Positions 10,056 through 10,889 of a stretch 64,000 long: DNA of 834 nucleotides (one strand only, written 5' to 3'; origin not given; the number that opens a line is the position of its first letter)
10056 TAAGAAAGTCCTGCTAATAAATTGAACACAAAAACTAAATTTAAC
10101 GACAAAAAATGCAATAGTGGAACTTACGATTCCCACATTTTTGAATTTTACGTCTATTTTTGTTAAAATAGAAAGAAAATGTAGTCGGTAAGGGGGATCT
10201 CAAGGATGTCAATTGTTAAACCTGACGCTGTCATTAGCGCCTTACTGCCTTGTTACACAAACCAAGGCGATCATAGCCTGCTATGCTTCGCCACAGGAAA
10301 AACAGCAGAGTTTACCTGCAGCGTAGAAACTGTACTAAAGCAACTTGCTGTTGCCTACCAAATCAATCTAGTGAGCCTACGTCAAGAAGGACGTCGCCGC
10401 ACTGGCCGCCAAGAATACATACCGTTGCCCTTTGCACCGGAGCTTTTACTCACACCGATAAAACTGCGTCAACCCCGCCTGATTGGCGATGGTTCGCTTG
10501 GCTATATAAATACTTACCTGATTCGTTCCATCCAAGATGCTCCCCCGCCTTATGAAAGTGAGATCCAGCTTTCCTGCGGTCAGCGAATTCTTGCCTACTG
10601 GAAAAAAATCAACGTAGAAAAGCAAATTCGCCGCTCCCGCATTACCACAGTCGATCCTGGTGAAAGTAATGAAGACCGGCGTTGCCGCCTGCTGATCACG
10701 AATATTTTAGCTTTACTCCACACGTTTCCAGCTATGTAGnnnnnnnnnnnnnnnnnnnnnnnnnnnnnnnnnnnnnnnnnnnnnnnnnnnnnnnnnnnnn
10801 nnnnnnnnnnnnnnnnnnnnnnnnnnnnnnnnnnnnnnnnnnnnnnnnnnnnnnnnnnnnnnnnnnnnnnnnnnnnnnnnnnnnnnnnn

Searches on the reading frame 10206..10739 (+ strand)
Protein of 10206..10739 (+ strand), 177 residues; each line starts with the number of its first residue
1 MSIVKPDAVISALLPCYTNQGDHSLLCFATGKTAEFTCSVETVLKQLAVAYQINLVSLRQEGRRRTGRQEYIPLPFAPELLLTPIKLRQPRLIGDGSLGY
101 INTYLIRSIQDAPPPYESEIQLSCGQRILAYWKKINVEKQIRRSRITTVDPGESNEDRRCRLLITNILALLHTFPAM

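Call 68: search_protein_families(library=pfam, proteins=[window:10206-10739:+], max_evalue=0.1)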
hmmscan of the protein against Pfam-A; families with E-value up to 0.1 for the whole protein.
window:10206-10739:+ (177 aa): 1 family
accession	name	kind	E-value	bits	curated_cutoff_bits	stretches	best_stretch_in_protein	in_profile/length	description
PF24468.1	EGF_LRP2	-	0.099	13.1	30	0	15-39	3-28/44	LRP2-like, EGF-like domain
